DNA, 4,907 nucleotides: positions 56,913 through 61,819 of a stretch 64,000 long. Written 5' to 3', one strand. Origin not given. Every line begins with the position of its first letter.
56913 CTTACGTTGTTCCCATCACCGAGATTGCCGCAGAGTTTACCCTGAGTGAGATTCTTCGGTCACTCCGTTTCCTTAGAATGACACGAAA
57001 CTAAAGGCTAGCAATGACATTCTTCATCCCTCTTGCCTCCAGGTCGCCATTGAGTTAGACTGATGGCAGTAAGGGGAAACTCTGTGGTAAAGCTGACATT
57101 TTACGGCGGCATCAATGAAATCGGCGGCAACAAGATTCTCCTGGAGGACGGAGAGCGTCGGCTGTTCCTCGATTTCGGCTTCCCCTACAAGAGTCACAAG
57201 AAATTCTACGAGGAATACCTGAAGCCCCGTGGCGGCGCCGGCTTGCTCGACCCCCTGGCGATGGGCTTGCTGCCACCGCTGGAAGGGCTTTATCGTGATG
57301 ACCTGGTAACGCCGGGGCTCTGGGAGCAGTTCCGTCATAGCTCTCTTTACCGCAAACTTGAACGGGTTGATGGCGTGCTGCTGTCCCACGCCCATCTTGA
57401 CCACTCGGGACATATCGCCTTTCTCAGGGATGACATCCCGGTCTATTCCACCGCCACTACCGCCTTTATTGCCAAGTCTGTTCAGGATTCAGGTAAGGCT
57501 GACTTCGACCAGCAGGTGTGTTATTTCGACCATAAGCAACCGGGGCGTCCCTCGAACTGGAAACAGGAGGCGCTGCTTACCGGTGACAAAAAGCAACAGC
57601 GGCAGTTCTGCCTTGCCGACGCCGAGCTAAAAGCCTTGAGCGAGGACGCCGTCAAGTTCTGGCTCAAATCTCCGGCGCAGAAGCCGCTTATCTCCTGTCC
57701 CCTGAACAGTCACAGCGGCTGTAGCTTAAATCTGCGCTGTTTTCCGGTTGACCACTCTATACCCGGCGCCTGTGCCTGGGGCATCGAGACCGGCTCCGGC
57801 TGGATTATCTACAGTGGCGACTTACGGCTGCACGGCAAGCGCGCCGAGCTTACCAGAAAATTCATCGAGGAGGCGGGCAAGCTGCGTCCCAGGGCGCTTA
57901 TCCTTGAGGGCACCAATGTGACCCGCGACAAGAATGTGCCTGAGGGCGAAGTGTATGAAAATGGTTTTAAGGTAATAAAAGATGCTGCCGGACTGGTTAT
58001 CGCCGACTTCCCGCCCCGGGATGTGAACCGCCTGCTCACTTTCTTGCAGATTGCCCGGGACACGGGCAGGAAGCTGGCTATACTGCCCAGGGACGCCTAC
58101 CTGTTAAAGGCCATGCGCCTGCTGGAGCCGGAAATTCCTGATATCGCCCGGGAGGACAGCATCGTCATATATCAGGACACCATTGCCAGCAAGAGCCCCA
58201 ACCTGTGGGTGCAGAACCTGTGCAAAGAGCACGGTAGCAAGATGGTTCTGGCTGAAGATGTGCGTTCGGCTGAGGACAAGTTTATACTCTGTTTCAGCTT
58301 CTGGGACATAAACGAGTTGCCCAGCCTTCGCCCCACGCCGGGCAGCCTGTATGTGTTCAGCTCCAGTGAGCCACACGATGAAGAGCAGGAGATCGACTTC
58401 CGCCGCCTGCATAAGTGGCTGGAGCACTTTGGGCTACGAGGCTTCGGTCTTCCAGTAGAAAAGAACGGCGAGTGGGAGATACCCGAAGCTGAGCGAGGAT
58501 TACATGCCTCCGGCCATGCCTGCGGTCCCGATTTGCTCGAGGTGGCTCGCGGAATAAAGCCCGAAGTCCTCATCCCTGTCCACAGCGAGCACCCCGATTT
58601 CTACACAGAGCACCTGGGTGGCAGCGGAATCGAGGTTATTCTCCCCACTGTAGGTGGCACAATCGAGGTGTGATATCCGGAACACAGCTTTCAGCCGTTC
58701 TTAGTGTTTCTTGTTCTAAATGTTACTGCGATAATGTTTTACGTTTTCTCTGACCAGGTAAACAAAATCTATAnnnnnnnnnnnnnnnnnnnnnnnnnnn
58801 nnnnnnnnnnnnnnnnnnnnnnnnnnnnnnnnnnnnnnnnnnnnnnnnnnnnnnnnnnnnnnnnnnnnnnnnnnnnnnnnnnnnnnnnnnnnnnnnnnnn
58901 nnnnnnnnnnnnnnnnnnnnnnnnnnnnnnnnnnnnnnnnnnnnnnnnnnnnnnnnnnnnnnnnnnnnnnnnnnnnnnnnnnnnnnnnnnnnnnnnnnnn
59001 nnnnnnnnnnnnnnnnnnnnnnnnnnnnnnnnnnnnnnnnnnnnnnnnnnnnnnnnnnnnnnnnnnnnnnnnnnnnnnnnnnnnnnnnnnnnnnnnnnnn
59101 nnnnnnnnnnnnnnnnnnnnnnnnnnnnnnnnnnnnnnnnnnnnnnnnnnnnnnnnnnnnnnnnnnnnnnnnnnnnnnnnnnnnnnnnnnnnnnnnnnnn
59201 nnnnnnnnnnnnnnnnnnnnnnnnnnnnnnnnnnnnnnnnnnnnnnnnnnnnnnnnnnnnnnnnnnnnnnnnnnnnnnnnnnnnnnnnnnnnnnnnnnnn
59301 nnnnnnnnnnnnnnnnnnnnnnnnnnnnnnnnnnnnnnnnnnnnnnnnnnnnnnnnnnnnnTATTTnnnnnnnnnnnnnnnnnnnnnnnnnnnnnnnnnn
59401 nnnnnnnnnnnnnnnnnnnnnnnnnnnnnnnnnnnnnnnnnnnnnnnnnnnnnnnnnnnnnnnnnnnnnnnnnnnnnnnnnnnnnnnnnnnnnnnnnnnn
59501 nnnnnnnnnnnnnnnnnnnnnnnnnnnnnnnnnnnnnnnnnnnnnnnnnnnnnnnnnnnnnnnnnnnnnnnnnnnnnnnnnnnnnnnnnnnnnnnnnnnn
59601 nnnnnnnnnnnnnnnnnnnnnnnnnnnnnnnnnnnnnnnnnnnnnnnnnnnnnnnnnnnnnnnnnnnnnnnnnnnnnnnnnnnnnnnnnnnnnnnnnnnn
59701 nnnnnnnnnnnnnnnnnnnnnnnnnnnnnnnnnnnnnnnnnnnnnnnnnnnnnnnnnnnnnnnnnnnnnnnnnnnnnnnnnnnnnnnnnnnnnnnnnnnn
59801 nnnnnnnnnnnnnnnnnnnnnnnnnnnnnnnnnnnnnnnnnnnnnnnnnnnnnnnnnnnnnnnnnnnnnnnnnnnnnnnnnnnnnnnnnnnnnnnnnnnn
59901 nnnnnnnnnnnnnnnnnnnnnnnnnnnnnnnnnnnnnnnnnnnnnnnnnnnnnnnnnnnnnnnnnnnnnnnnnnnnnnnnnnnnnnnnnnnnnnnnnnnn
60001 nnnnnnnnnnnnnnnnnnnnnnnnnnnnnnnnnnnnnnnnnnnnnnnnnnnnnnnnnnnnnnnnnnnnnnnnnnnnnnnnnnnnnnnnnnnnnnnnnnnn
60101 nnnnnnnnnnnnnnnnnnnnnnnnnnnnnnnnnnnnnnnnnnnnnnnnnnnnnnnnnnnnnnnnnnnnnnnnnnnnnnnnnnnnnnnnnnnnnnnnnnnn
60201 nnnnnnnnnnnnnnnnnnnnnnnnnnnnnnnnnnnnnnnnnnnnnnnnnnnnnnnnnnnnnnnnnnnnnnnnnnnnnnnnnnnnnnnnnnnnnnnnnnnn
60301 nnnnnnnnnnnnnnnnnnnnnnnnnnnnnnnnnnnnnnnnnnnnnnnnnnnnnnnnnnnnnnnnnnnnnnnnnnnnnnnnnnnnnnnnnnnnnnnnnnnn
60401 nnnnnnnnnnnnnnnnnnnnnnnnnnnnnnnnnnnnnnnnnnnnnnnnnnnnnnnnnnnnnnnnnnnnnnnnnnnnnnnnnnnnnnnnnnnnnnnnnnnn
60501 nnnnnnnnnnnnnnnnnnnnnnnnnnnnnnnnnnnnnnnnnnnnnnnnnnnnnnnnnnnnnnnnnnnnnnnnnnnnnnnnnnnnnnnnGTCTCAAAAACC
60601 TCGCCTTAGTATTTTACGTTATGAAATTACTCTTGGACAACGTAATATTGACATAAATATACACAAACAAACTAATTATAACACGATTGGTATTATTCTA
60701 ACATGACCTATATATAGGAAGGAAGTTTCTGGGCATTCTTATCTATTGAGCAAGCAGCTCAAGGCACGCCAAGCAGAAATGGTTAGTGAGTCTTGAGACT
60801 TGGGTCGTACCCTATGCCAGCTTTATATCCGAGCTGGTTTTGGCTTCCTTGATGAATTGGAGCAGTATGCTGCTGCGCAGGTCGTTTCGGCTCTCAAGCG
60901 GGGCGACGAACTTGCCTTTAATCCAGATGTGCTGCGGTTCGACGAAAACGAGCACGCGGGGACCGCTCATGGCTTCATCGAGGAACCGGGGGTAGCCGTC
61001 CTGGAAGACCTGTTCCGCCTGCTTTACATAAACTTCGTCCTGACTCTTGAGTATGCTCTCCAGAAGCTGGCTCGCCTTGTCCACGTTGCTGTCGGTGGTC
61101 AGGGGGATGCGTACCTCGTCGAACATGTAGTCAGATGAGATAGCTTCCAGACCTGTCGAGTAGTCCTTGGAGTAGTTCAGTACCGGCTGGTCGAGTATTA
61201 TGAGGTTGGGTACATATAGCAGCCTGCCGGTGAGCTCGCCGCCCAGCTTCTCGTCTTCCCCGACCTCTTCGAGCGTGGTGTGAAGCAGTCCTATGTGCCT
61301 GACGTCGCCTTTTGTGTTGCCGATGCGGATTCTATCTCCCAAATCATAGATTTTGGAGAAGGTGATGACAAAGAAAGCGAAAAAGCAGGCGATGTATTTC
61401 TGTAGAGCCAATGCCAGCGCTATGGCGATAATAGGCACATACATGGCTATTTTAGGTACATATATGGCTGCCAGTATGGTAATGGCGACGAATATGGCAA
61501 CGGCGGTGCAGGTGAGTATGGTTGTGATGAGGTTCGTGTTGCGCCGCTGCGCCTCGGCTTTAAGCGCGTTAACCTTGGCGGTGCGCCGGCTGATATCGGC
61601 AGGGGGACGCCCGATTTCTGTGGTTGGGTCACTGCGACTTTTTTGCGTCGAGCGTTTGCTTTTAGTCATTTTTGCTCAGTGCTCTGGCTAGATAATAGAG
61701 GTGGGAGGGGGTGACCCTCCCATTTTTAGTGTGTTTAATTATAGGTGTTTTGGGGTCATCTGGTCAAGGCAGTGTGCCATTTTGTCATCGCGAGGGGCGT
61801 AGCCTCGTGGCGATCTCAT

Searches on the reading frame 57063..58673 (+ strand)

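Call 87: search_protein_families(library=pfam, proteins=[window:57063-58673:+], max_evalue=0.01)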
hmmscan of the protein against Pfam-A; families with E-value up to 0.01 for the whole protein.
window:57063-58673:+ (536 aa): 4 families
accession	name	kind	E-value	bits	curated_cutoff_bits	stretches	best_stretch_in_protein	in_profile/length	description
PF12706.13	Lactamase_B_2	-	4.8e-08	33.3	27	1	95-134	24-67/200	Beta-lactamase superfamily domain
PF07521.17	RMMBL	-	1.3e-06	28.7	21.6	1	480-528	12-63/63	Zn-dependent metallo-hydrolase RNA specificity domain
PF00753.33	Lactamase_B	-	1.8e-05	25.2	22.7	1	85-126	23-68/196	Metallo-beta-lactamase superfamily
PF16661.11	Lactamase_B_6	-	0.0061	16.4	27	0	95-136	29-78/193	Metallo-beta-lactamase superfamily domain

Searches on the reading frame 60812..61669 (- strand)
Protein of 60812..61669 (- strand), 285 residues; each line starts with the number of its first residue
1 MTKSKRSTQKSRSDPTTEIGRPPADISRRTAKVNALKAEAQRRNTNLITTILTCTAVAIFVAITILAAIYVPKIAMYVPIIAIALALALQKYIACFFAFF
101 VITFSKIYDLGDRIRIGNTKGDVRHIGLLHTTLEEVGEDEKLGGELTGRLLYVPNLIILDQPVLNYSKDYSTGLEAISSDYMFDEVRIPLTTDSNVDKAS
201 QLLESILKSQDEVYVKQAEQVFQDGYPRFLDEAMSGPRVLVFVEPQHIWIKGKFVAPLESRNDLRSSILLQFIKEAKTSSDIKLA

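Call 87: search_protein_families(library=pfam, proteins=[window:60812-61669:-], max_evalue=0.01)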
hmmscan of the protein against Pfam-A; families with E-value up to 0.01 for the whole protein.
window:60812-61669:- (285 aa): 1 family
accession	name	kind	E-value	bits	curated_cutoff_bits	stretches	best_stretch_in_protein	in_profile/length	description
PF00924.24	MS_channel_2nd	-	3.3e-10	40.4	20.2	1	93-168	3-68/68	Mechanosensitive ion channel, beta-domain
